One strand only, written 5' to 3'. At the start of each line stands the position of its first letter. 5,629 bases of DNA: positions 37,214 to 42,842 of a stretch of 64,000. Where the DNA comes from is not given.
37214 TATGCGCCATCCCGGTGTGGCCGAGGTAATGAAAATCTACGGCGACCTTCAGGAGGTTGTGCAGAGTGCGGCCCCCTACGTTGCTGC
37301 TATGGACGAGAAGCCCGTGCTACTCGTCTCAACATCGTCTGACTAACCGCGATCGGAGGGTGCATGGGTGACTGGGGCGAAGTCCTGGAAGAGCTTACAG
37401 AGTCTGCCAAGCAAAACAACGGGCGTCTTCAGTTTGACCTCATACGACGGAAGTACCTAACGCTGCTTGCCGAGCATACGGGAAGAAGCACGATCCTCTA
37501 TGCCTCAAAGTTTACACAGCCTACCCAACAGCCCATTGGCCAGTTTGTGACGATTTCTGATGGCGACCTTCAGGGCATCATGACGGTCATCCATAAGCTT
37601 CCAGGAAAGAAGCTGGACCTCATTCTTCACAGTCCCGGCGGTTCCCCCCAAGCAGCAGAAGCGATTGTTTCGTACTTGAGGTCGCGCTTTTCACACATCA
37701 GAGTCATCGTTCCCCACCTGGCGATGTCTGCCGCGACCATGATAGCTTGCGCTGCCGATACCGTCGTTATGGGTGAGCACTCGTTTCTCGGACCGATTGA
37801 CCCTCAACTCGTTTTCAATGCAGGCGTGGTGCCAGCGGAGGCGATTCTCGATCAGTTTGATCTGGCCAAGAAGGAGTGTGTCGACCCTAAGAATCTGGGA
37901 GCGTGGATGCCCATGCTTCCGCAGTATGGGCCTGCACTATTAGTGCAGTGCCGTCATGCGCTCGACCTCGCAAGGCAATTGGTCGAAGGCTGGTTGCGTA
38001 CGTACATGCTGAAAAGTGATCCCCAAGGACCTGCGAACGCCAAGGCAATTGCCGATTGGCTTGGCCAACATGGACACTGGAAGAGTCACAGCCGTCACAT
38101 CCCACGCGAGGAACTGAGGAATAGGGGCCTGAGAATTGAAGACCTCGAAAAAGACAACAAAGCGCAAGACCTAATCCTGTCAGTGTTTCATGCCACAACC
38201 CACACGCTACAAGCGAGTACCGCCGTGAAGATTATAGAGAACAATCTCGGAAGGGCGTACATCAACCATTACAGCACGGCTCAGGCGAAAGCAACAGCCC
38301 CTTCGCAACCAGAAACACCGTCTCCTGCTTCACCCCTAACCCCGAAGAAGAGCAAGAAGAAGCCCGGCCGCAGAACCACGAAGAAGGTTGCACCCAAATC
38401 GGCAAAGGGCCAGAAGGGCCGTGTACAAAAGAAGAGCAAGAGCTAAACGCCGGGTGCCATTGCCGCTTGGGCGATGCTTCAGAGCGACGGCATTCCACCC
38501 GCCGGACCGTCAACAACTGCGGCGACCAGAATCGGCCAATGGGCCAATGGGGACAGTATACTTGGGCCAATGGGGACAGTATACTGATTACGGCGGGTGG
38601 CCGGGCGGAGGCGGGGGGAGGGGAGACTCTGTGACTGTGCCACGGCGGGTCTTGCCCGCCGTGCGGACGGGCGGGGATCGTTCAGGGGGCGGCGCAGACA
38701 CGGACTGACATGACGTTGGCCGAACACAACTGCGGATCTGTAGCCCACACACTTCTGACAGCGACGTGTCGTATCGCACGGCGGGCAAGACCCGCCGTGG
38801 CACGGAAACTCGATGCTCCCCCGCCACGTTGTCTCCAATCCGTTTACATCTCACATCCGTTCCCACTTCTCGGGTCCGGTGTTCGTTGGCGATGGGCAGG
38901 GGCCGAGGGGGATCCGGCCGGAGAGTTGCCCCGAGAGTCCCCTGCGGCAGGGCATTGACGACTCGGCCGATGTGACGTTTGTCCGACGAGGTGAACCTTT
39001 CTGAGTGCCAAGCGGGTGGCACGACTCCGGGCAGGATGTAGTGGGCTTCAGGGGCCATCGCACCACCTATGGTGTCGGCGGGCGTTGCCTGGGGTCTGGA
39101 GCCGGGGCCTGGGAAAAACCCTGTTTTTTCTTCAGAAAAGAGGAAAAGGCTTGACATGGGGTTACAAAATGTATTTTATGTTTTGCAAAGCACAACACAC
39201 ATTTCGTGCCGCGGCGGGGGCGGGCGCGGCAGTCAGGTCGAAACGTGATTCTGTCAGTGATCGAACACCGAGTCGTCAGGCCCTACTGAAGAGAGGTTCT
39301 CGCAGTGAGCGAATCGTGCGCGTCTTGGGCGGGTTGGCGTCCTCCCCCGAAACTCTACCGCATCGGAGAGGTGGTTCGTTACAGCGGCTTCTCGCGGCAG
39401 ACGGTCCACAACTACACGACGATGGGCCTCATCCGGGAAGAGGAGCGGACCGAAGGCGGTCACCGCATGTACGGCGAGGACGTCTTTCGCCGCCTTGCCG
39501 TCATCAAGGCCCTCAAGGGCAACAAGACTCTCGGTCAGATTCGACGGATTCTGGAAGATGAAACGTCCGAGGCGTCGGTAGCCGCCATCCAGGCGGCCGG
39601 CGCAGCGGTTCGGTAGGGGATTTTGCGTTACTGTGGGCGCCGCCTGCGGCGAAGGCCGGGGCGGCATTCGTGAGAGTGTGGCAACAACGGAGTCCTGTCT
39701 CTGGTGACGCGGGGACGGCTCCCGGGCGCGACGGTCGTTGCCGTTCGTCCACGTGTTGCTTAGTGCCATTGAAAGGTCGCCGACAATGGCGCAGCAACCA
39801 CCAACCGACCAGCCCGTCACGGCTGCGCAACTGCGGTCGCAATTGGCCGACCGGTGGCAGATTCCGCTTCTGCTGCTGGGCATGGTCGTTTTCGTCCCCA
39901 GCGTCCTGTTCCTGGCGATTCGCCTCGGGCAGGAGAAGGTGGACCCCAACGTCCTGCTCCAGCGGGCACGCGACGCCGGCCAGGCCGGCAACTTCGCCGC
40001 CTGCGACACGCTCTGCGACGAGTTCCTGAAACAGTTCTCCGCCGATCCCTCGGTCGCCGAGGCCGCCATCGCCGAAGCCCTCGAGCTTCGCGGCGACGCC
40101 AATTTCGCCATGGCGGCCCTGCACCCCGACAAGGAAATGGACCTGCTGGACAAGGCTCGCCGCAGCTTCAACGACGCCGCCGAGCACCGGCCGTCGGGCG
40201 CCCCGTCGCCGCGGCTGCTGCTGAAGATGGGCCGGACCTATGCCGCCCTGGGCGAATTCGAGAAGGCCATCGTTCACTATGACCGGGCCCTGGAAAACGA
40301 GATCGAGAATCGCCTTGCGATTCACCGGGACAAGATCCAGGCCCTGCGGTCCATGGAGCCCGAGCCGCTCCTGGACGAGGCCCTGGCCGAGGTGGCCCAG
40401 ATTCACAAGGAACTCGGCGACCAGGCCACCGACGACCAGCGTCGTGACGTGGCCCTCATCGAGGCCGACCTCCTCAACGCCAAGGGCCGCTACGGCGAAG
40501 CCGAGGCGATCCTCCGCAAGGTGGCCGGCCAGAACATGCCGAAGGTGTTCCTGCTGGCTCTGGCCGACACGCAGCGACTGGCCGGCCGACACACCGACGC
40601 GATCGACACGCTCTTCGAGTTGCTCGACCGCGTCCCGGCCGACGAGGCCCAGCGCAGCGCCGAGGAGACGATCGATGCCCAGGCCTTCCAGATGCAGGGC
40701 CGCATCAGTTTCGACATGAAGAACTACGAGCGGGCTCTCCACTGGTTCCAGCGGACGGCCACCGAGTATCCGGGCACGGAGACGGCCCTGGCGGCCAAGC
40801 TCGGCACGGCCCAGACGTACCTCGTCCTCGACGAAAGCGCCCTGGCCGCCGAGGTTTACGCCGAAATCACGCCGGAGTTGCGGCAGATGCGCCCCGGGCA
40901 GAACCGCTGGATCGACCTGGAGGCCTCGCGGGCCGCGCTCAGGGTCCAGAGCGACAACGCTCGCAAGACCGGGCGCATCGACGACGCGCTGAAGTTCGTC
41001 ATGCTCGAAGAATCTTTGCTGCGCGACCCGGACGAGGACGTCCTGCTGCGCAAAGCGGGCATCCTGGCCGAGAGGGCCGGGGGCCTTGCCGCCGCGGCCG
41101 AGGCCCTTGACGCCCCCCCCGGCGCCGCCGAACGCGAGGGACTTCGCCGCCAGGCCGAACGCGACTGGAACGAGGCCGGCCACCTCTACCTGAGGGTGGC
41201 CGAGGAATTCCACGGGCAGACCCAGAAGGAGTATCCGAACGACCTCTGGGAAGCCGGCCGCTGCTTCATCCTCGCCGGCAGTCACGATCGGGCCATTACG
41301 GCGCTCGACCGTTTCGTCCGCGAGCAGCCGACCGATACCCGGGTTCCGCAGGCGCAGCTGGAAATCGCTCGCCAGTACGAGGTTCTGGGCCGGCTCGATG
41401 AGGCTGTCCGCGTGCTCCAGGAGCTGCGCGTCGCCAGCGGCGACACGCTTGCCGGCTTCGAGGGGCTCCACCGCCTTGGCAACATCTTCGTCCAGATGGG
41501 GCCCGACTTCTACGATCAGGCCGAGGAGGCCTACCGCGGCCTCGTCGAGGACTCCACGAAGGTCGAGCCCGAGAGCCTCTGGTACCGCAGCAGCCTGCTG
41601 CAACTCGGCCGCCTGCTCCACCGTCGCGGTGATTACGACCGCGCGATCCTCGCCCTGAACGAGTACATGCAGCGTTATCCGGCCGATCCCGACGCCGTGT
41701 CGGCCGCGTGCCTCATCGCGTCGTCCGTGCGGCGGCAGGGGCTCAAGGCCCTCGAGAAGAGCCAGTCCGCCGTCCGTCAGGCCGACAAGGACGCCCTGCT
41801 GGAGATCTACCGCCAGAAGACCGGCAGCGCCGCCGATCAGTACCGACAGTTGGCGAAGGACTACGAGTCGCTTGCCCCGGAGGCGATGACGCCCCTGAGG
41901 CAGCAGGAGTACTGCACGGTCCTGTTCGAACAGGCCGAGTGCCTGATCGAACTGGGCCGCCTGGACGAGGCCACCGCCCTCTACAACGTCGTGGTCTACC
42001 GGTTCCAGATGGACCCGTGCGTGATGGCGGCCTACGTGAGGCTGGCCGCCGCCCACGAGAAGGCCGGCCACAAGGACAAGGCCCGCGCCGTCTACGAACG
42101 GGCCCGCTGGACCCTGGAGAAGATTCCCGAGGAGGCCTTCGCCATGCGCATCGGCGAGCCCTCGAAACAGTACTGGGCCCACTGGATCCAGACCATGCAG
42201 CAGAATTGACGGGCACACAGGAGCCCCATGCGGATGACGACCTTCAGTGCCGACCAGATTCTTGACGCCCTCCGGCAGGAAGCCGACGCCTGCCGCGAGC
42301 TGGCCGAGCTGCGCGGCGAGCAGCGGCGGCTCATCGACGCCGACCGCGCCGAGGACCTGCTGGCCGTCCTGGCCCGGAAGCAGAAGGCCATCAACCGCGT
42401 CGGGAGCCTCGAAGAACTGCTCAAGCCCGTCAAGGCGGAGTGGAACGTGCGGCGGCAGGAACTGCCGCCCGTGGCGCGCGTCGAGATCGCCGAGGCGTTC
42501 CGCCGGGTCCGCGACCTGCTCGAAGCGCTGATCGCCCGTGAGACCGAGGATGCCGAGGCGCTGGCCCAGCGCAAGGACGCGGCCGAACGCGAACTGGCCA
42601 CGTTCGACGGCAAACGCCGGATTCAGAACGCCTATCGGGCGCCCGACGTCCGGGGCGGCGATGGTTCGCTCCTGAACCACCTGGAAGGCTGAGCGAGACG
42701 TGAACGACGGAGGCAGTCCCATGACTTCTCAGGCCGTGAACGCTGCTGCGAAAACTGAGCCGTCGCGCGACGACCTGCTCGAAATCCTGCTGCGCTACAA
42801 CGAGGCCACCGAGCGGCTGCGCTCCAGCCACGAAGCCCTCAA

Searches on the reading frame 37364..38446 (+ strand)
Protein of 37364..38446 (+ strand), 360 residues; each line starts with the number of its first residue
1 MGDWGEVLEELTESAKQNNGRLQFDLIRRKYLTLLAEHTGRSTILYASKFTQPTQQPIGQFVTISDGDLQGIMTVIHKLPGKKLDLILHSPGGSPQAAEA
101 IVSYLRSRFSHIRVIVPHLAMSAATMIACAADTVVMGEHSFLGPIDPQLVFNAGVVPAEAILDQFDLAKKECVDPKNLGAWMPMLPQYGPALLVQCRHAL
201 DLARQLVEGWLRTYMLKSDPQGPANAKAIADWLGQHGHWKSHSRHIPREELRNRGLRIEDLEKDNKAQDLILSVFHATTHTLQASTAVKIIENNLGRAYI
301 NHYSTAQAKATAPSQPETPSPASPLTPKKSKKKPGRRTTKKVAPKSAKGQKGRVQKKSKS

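Call 31: search_protein_families(library=pfam, proteins=[window:37364-38446:+], max_evalue=0.00001)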
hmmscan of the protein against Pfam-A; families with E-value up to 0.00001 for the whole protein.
window:37364-38446:+ (360 aa): 1 family
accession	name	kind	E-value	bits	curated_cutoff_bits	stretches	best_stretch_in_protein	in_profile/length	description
PF01972.22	SDH_protease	-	2.3e-23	83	31.3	1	57-175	68-181/286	ClpP-like SDH-type serine proteinase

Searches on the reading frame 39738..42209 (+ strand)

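Call 5: search_protein_families(library=pfam, proteins=[window:39738-42209:+])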
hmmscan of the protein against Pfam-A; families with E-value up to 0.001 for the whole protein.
window:39738-42209:+ (823 aa): 18 families
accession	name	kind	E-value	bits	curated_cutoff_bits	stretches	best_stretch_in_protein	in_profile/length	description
PF13428.12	TPR_14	-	1.1e-22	78.6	23.5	1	620-654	4-38/44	Tetratricopeptide repeat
PF07719.23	TPR_2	-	1.3e-21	75.3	27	1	159-187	2-30/34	Tetratricopeptide repeat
PF13174.12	TPR_6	-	1.7e-20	72.6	26.3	0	619-648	2-31/33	Tetratricopeptide repeat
PF14559.12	TPR_19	-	6.2e-17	62.1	25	0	248-307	3-63/68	Tetratricopeptide repeat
PF13432.12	TPR_16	-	7.7e-17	61.9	32.7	1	592-651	13-65/65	Tetratricopeptide repeat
PF13424.12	TPR_12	-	7.1e-16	58.6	30.1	2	577-648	6-76/77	Tetratricopeptide repeat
PF13181.12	TPR_8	-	1e-15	56.9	25.7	0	159-186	2-29/34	Tetratricopeptide repeat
PF00515.34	TPR_1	-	7.2e-14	51.4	27.8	1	160-186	3-29/34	Tetratricopeptide repeat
PF12895.13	ANAPC3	-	1.3e-10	41.8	27.2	0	488-562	12-81/82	Anaphase-promoting complex, cyclosome, subunit 3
PF13176.12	TPR_7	-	1.7e-09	37.4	27.9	0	619-637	1-19/36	Tetratricopeptide repeat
PF13431.12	TPR_17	-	1.1e-08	35.1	24.4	0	619-637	15-33/34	Tetratricopeptide repeat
PF13374.12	TPR_10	-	2.1e-06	28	27.5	0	618-636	3-21/42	Tetratricopeptide repeat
PF14938.12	SNAP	-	3.3e-06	27.2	25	0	473-559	47-137/282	Soluble NSF attachment protein, SNAP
PF25058.1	ARM_TT21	-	7.4e-05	23.2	27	0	718-757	49-88/155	Tetratricopeptide repeat protein 21 ARM repeat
PF10602.15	RPN7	-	0.00013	22.2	29.6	0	528-564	27-63/174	26S proteasome subunit RPN7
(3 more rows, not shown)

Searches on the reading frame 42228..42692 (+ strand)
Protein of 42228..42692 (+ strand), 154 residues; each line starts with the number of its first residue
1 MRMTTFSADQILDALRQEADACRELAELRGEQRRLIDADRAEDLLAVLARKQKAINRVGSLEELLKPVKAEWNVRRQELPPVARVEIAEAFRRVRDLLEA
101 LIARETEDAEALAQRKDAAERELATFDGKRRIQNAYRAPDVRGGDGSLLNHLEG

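Call 5: search_protein_families(library=pfam, proteins=[window:42228-42692:+])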
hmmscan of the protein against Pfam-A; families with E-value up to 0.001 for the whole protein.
window:42228-42692:+ (154 aa): 1 family
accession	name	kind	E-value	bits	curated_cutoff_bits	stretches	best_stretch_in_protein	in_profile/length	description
PF05130.17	FlgN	-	4.1e-08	34.2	30.5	1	3-138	1-141/147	FlgN protein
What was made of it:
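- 42228..42692 (+): FlgN-like gene, first gene of the flgN-like / kinase / activator unit. Pfam FlgN, E = 4e-8 (call 5).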

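Call 38: search_protein_families(library=ncbifam, proteins=[window:42228-42692:+], max_evalue=1e-10)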
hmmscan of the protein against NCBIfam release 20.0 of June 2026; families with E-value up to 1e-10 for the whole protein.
window:42228-42692:+ (154 aa): 0 families
